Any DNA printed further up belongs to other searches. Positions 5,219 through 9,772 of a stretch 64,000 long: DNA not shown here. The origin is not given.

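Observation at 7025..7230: Internal MYXO-CTERM-like sorting signal followed directly by a lipoprotein signal inside one 1417-aa ORF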

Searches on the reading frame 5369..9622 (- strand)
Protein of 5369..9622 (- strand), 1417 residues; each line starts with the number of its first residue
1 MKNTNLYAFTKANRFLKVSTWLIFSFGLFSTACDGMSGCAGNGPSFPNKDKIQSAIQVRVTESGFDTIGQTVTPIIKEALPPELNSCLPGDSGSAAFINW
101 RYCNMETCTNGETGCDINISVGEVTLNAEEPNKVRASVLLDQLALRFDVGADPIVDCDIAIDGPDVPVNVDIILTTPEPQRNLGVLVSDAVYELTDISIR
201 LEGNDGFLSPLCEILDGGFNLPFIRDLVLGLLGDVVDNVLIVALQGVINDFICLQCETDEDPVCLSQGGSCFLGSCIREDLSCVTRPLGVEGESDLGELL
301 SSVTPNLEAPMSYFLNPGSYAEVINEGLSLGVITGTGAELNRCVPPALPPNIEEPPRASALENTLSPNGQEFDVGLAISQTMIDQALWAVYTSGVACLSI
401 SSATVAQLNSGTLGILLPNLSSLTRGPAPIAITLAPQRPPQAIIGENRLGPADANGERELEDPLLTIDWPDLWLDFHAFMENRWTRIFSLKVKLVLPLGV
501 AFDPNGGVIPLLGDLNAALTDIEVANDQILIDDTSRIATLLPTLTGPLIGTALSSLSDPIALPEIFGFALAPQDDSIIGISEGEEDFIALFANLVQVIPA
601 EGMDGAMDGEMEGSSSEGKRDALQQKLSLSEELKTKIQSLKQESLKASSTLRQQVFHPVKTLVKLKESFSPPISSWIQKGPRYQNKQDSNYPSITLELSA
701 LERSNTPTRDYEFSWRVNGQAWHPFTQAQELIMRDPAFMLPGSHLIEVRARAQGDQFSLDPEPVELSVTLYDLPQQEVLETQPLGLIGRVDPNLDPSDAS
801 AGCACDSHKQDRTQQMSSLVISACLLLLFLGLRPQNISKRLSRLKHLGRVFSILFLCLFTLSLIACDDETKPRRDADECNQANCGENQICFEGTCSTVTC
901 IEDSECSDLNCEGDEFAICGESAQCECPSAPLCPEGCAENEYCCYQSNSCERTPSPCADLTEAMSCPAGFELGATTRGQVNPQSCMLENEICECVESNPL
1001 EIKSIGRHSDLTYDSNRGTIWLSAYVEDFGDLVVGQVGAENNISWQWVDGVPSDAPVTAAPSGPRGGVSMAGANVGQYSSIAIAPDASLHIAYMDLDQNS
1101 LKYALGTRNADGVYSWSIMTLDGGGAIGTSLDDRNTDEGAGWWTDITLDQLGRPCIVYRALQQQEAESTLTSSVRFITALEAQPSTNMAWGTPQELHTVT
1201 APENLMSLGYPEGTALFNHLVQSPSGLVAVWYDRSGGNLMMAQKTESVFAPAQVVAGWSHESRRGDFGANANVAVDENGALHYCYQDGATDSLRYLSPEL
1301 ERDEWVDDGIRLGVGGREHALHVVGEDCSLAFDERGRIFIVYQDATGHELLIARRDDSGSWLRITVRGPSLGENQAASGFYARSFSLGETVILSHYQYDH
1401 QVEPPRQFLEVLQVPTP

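Call 6: search_protein_families(library=pfam, proteins=[window:5369-9622:-], max_evalue=0.01)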
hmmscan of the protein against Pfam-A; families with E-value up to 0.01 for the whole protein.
window:5369-9622:- (1417 aa): 0 families

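Call 7: search_protein_families(library=ncbifam, proteins=[window:5369-9622:-], max_evalue=0.01)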
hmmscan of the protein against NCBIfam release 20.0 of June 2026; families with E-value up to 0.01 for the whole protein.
window:5369-9622:- (1417 aa): 0 families

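Call 9: find_homologous_proteins(query=window:5372-9622:-, max_evalue=0.001)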
Query window:5372-9622:- (1417 aa): 44 proteins with E <= 0.001 among 8000 candidates.
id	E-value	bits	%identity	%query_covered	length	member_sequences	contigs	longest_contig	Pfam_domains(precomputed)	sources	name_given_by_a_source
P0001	0.0e+0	3268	100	100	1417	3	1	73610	-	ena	-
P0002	0.0e+0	2621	79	100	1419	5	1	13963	-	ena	-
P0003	0.0e+0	2158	67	98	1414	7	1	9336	-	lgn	-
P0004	0.0e+0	2137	66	98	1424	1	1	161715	-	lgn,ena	-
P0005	0.0e+0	1947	61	99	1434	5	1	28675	-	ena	-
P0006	0.0e+0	1895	60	99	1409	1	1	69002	-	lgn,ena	-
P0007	0.0e+0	1498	54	53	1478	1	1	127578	-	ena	-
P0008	0.0e+0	1466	50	100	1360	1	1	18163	-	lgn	-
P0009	0.0e+0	1461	50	98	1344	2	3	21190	-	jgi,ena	-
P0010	0.0e+0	1429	50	98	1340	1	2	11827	-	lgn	-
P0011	0.0e+0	1401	49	98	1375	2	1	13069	-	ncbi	-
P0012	0.0e+0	1057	40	99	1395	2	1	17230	-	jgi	jgi:MYXO-CTERM domain-containing protein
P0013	0.0e+0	1027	38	54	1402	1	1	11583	-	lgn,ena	-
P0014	1.9e-298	1011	39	98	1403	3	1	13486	-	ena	-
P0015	2.0e-297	1008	40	52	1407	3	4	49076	-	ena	-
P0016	7.7e-295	1000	39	52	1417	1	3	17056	-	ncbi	-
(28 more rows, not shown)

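Call 25: find_related_loci(query=A1, collection=genome_contigs, flank=10000)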
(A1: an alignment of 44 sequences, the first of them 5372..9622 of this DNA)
Query A1 (1417 aa) in genome_contigs; peptide patterns used: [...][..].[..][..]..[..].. (x = any residue, [..] = any of these).
67 stretches matched a pattern; 17 encode a relative of the query (tblastn E <= 1e-3); 17 distinct loci.
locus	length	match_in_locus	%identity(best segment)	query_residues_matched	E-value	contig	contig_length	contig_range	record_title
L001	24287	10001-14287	66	21-1417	0e+0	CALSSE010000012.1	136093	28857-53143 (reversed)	MAG: uncultured bacterium isolate O_MB67 genome assembly, contig: contig_12329_O_MB67, whole genome shotgun sequence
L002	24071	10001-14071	37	28-1411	0e+0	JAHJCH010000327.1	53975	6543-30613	MAG: Myxococcota bacterium isolate Modern_marine.mb.298 Modern_marine.mb.298_k141_2362198, whole genome shotgun sequence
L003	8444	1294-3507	53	23-792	0e+0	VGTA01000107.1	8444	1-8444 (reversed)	MAG: Deltaproteobacteria bacterium isolate K_DeepCast_35m_m1_177 K_DeepCast_35m_m1_177_Ga0194129_10013363, whole genome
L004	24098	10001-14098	36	32-1414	0e+0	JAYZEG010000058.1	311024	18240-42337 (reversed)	MAG: Myxococcota bacterium isolate XB_MAG137 DB_MAG137_0058, whole genome shotgun sequence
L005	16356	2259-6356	36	32-1414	0e+0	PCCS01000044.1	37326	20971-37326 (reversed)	MAG: Myxococcales bacterium isolate NP1036 MHASMcontig_253837, whole genome shotgun sequence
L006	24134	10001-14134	38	13-1411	0e+0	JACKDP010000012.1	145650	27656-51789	MAG: Myxococcales bacterium isolate HK-STAS-MYXO-10 HK-STAS-MYXO-10_12, whole genome shotgun sequence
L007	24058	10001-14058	41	35-1412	4e-166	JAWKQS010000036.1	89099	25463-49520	MAG: bacterium isolate ABC2.71 ABC2.71.fa-36, whole genome shotgun sequence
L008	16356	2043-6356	41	35-1412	8e-159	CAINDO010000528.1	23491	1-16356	MAG: uncultured Myxococcales bacterium isolate Loclat_bin-06019 genome assembly, contig: bin-06019:528/667, whole genome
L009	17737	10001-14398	40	10-1412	3e-156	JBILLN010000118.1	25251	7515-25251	MAG: Bradymonadia bacterium isolate ME2017-08-05_3300034118_group7_bin165 Rohwer_bin1474_scaffold_702_c1, whole genome s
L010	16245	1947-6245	41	35-1411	9e-156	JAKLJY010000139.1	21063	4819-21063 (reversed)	MAG: Myxococcota bacterium isolate MAG.78 MAG.78-NODE_139_length_21063_cov_7.059516, whole genome shotgun sequence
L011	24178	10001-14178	38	31-1415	7e-151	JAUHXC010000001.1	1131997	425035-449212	MAG: bacterium isolate 2_bin.46 NODE_5_length_1131997_cov_10.355962, whole genome shotgun sequence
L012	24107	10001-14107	44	8-1412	3e-149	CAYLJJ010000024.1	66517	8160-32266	MAG TPA_asm: uncultured Nannocystaceae bacterium isolate binchicken_co141_483 genome assembly, contig: NODE_1713_length_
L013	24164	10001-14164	38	31-1415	2e-146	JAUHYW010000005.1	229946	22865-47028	MAG: bacterium isolate 3_bin.88 NODE_107_length_229946_cov_3.267376, whole genome shotgun sequence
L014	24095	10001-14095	36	32-1414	0e+0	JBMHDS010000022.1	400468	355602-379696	MAG: Bradymonadia bacterium isolate xHP1_bin.495 c_000000000022, whole genome shotgun sequence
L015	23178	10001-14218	36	4-1414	0e+0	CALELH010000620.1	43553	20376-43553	MAG TPA_asm: uncultured Myxococcales bacterium isolate ERR598995_bin.40_CONCOCT_v1.1_MAG genome assembly, contig: ERZ842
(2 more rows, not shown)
